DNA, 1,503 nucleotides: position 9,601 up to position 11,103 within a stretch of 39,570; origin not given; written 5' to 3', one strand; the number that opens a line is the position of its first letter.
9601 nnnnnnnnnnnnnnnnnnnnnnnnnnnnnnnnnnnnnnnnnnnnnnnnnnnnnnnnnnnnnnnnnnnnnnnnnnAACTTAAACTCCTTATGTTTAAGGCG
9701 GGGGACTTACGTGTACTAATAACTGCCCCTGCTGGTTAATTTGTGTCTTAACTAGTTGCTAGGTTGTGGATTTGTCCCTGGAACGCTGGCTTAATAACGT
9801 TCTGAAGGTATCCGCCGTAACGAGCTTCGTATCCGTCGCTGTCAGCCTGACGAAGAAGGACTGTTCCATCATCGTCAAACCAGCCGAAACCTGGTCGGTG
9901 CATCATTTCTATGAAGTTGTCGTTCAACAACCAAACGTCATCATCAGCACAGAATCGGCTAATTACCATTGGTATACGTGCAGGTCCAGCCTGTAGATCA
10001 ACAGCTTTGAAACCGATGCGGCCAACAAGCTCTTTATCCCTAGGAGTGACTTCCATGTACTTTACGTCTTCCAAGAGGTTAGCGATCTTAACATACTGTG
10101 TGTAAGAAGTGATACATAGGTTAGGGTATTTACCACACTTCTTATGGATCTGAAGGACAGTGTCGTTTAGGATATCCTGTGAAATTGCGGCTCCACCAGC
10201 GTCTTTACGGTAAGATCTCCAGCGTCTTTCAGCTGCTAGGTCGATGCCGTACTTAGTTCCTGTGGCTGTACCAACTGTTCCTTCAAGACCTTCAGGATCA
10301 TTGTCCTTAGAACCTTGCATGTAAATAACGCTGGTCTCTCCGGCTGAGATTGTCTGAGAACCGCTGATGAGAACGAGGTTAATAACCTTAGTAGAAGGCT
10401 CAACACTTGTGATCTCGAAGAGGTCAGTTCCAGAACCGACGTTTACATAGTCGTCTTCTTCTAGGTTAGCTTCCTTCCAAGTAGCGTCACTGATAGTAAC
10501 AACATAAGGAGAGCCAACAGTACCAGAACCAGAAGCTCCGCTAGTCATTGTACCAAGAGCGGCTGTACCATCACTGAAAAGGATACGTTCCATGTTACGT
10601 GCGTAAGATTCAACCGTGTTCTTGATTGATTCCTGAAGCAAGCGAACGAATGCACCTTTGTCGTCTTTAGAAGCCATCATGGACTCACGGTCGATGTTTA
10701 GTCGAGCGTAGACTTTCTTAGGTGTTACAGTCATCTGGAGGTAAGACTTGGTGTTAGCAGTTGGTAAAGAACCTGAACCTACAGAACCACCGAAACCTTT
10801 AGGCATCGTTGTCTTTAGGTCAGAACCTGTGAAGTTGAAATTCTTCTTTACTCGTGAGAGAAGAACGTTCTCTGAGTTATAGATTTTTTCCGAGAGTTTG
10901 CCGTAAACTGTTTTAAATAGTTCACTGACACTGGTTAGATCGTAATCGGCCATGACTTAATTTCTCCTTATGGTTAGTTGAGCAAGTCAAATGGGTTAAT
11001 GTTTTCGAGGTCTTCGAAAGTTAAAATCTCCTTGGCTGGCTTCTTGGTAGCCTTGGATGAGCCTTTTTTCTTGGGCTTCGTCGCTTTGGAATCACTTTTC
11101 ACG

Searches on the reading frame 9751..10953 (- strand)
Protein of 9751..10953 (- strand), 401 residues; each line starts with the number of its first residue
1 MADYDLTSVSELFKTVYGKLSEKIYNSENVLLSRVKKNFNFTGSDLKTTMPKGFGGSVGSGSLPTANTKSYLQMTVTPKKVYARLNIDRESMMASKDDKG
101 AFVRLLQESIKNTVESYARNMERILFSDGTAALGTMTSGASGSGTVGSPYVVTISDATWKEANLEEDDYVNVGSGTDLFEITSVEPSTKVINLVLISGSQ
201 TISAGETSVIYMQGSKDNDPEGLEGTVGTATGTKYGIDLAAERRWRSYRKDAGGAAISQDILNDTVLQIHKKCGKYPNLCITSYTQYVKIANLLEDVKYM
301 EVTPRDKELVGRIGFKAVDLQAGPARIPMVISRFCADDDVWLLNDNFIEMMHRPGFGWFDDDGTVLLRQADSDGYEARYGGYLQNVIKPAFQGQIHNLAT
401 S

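Call 19: search_protein_families(library=phrogs, proteins=[window:9751-10953:-], max_evalue=0.001)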
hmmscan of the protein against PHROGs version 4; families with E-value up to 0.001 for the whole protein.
window:9751-10953:- (401 aa): 2 families
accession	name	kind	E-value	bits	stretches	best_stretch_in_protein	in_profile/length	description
phrog_14242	-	head and packaging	1.8e-22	80.6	1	6-379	5-368/396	major head protein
phrog_9953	-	head and packaging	4.2e-13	50.3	2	210-325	135-255/329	major head protein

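Call 85: search_dna_similar(query=window:9751-10953:-, collection=phages, mode=protein, max_rows=12)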
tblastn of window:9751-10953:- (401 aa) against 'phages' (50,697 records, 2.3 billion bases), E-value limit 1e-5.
Records with a match: 8; places in all: 8; records where one place covers at least 80% of the query: 8.
Best place of each record, by identity: <60% 8.
By first word of the organism name: Arthrobacter 8.
By host as written in the record: Arthrobacter sp. ATCC 21022 8.
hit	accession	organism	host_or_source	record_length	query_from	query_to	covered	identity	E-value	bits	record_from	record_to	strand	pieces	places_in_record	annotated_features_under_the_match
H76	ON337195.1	Arthrobacter phage Casserole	Arthrobacter sp. ATCC 21022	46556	6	383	94%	21.7%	3e-8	62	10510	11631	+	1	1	15: major capsid protein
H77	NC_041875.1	Arthrobacter phage Jasmine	Arthrobacter sp. ATCC 21022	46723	6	383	94%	21.3%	2e-9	66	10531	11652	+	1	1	17: major head protein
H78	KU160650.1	Arthrobacter phage Jasmine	Arthrobacter sp. ATCC 21022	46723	6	383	94%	21.3%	2e-9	66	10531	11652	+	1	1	17: major capsid protein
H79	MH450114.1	Arthrobacter phage Brad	Arthrobacter sp. ATCC 21022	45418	6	383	94%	21.3%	3e-9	65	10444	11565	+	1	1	15: major capsid protein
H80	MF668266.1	Arthrobacter phage Adat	Arthrobacter sp. ATCC 21022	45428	6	383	94%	21.3%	3e-9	65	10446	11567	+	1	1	major capsid protein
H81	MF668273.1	Arthrobacter phage GurgleFerb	Arthrobacter sp. ATCC 21022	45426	6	383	94%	21.3%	3e-9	65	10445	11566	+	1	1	major capsid protein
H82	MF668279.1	Arthrobacter phage Nellie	Arthrobacter sp. ATCC 21022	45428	6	383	94%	21.3%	3e-9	65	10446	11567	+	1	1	major capsid protein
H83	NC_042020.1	Arthrobacter phage Adat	Arthrobacter sp. ATCC 21022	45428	6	383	94%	21.3%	3e-9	65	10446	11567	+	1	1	major head protein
